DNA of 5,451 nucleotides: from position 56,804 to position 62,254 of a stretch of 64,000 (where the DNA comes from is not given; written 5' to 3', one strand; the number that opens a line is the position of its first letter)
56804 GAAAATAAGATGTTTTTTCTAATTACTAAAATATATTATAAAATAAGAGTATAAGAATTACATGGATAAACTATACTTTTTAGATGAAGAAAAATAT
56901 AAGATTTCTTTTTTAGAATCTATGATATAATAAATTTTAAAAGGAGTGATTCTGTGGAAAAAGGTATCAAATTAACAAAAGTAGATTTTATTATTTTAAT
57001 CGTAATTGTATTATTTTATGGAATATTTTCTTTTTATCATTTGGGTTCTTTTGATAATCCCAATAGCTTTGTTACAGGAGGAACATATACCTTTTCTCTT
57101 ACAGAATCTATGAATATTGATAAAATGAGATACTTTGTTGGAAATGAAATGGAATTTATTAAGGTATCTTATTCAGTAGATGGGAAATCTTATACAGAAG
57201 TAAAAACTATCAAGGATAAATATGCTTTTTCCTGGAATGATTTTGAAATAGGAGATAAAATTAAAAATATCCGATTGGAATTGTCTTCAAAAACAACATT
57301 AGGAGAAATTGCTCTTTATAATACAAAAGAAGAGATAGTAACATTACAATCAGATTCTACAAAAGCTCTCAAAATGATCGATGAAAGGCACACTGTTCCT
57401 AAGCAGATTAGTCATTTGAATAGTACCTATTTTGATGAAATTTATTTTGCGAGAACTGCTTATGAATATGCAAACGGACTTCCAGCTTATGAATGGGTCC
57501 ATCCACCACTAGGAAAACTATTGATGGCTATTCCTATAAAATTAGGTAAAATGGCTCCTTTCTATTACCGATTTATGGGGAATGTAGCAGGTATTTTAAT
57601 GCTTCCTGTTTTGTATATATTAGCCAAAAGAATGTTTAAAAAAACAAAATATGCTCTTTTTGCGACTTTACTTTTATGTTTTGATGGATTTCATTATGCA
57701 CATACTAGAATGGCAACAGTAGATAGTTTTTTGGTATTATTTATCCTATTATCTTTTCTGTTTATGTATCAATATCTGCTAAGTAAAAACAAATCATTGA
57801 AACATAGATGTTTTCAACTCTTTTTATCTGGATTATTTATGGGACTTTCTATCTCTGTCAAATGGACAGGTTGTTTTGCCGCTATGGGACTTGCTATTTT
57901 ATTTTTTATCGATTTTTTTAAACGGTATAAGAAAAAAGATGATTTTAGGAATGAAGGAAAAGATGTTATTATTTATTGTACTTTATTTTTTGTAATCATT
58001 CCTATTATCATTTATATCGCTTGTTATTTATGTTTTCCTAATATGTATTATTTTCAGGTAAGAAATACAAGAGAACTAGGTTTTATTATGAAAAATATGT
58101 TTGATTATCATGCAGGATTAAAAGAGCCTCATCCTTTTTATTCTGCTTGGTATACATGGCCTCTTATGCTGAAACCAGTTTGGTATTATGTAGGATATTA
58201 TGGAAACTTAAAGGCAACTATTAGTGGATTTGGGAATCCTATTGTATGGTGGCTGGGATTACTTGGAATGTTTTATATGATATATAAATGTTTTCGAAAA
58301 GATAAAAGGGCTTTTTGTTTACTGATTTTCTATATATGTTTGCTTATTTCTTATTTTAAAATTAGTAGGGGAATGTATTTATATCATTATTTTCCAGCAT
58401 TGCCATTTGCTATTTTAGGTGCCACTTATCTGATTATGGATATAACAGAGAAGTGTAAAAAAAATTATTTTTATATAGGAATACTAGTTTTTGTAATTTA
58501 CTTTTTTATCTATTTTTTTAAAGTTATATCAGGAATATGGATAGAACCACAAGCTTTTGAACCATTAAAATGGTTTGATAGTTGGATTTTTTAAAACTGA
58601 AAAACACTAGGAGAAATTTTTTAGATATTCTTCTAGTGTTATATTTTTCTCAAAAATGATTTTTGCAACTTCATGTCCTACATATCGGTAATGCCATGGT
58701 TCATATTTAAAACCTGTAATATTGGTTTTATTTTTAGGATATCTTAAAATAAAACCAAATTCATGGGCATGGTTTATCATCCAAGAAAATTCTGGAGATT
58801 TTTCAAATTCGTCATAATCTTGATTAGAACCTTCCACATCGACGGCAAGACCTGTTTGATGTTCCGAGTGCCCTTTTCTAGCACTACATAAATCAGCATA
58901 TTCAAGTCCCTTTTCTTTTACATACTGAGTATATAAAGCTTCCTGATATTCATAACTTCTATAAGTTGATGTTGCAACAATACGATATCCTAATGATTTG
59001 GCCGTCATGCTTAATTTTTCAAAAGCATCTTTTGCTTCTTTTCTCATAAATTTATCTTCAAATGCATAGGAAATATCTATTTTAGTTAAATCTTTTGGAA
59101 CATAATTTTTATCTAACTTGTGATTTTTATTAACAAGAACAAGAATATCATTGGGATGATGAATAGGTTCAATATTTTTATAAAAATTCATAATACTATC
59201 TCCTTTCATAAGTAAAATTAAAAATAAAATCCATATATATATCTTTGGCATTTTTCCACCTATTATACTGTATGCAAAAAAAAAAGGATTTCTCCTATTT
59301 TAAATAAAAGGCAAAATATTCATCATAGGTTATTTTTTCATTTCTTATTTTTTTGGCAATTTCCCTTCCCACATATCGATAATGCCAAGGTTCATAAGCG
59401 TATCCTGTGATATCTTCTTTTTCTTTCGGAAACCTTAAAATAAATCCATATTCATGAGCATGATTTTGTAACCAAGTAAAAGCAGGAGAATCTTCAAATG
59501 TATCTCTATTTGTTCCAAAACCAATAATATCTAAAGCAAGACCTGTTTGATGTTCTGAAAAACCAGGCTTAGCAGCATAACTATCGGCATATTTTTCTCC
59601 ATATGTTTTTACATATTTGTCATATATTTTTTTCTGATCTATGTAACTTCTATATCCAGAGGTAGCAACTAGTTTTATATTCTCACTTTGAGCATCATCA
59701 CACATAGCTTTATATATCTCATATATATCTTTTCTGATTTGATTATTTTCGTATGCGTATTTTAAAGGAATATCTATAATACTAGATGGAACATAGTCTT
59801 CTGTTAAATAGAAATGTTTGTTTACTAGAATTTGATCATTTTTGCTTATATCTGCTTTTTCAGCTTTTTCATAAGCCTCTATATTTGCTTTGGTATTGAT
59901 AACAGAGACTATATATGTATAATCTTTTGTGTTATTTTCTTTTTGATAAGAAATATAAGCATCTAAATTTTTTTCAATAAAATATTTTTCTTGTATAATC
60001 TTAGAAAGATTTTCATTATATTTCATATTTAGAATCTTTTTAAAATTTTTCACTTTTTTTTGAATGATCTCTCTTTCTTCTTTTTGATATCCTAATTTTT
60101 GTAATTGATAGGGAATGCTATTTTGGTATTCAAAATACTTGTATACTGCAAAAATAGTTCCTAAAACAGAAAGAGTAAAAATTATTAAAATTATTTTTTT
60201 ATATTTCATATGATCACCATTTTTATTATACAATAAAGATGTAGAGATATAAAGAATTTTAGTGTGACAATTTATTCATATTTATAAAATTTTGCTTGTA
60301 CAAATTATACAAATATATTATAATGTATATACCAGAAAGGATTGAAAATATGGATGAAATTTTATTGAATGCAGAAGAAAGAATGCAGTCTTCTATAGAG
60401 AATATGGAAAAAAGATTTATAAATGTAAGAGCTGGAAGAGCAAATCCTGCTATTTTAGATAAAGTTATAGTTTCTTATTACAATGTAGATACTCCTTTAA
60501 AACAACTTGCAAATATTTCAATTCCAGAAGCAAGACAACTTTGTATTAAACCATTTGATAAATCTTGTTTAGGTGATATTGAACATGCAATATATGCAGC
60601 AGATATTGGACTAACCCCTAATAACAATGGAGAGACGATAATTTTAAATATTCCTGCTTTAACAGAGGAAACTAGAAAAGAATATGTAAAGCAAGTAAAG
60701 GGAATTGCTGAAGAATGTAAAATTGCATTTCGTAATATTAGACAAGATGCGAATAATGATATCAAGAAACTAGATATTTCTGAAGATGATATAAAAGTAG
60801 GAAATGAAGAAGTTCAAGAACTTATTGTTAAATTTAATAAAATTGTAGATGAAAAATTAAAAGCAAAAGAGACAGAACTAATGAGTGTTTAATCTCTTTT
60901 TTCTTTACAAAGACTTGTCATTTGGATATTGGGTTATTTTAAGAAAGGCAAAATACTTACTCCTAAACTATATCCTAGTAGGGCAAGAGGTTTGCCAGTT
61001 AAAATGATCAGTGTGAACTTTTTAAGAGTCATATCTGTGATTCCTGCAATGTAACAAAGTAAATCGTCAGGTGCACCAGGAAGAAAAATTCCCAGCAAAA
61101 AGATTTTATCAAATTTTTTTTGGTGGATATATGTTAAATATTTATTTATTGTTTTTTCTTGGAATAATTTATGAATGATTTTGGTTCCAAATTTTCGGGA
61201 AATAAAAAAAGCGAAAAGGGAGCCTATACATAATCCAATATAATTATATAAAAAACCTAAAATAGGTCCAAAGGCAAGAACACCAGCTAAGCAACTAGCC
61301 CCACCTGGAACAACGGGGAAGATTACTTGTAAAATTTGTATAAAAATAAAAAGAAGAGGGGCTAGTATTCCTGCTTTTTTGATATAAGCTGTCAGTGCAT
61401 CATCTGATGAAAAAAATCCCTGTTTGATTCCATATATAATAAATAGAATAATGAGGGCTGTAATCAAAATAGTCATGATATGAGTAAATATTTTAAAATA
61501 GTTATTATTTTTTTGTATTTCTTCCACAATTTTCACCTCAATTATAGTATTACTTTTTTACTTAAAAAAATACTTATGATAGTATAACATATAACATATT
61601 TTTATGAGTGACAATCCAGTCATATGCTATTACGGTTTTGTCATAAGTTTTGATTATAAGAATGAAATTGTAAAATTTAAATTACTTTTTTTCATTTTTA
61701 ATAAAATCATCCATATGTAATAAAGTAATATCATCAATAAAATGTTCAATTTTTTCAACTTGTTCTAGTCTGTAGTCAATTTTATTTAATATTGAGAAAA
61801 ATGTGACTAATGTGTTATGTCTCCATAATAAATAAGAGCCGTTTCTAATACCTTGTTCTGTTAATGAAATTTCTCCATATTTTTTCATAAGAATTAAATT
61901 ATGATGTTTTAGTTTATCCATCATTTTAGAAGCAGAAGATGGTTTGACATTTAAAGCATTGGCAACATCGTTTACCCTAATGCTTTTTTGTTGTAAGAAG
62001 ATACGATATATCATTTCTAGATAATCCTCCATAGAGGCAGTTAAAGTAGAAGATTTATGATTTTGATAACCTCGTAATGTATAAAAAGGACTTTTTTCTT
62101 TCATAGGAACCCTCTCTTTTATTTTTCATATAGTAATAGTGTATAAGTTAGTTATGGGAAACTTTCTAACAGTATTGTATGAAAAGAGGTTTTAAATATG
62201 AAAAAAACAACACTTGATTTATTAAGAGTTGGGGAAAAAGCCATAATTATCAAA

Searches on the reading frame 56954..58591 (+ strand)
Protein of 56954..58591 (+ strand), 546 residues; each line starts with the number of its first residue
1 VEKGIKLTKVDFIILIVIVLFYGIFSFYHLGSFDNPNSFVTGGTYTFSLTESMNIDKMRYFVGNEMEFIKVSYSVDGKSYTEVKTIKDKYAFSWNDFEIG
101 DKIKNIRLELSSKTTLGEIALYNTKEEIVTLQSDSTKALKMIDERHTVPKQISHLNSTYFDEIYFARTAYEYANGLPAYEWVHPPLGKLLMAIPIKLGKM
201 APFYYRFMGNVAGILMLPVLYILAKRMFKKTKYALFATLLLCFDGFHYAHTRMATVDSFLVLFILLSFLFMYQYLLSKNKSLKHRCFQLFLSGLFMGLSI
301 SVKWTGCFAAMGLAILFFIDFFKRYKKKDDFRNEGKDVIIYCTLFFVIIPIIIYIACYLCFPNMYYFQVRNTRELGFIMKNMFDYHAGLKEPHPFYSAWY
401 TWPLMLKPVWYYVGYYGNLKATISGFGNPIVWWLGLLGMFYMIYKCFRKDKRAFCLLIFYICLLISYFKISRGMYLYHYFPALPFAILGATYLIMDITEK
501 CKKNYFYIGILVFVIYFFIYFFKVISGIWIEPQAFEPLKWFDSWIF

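Call 52: search_protein_families(library=pfam, proteins=[window:56954-58591:+], max_evalue=0.0001)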
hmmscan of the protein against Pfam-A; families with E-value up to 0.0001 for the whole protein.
window:56954-58591:+ (546 aa): 3 families
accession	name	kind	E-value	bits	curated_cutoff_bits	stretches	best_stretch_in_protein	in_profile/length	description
PF02366.24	PMT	-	2.7e-23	83.2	22.7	1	152-359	15-238/245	Dolichyl-phosphate-mannose-protein mannosyltransferase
PF16192.10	PMT_4TMC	-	2.5e-20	73.3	32.4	1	380-544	10-202/202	C-terminal four TMM region of protein-O-mannosyltransferase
PF13231.12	PMT_2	-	8.1e-12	46.1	26.1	1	183-351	2-157/160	Dolichyl-phosphate-mannose-protein mannosyltransferase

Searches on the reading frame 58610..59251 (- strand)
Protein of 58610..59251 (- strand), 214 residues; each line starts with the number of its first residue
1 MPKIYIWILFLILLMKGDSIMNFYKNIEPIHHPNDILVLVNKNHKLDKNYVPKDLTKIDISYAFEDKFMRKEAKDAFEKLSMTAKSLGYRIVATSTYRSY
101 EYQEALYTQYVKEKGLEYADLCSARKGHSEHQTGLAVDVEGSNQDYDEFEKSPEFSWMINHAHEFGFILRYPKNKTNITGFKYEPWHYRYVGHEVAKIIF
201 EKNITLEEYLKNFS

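Call 52: search_protein_families(library=pfam, proteins=[window:58610-59251:-], max_evalue=0.0001)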
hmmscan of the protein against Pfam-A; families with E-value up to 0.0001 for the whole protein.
window:58610-59251:- (214 aa): 1 family
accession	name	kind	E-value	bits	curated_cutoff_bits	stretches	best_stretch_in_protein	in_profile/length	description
PF02557.22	VanY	-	3.5e-41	140.5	25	1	68-192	3-131/132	D-alanyl-D-alanine carboxypeptidase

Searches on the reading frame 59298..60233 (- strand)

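Call 52: search_protein_families(library=pfam, proteins=[window:59298-60233:-], max_evalue=0.0001)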
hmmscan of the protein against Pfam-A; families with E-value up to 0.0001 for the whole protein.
window:59298-60233:- (312 aa): 1 family
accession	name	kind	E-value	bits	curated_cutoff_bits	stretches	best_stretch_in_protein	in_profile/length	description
PF02557.22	VanY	-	6.6e-43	146.1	25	1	164-289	2-131/132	D-alanyl-D-alanine carboxypeptidase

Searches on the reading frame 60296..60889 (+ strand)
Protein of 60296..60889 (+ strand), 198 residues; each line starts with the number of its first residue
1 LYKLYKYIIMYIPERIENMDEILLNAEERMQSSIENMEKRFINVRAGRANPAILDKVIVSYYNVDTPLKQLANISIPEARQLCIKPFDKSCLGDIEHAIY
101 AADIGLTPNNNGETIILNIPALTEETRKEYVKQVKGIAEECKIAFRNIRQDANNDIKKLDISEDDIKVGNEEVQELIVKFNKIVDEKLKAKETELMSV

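Call 52: search_protein_families(library=pfam, proteins=[window:60296-60889:+], max_evalue=0.0001)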
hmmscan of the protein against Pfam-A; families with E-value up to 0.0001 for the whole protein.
window:60296-60889:+ (198 aa): 1 family
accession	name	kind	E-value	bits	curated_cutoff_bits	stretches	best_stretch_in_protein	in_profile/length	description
PF01765.24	RRF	-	9.3e-58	195.1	29.7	1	38-196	2-164/164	Ribosome recycling factor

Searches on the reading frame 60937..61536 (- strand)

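Call 52: search_protein_families(library=pfam, proteins=[window:60937-61536:-], max_evalue=0.0001)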
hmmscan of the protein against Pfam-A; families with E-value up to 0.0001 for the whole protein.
window:60937-61536:- (200 aa): 1 family
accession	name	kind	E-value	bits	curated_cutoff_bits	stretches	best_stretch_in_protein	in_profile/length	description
PF09335.16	VTT_dom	-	3.2e-23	83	33.9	1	77-191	2-119/123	VTT domain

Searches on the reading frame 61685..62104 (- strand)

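Call 52: search_protein_families(library=pfam, proteins=[window:61685-62104:-], max_evalue=0.0001)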
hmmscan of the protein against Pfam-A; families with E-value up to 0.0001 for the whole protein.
window:61685-62104:- (140 aa): 2 families
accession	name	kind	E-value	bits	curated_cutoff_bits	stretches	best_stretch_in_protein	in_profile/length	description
PF01325.25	Fe_dep_repress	-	1.4e-15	57.6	26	1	21-77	2-58/60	Iron dependent repressor, N-terminal DNA binding domain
PF02742.21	Fe_dep_repr_C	-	3.7e-06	27.3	27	1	82-137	1-58/70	Iron dependent repressor, metal binding and dimerisation domain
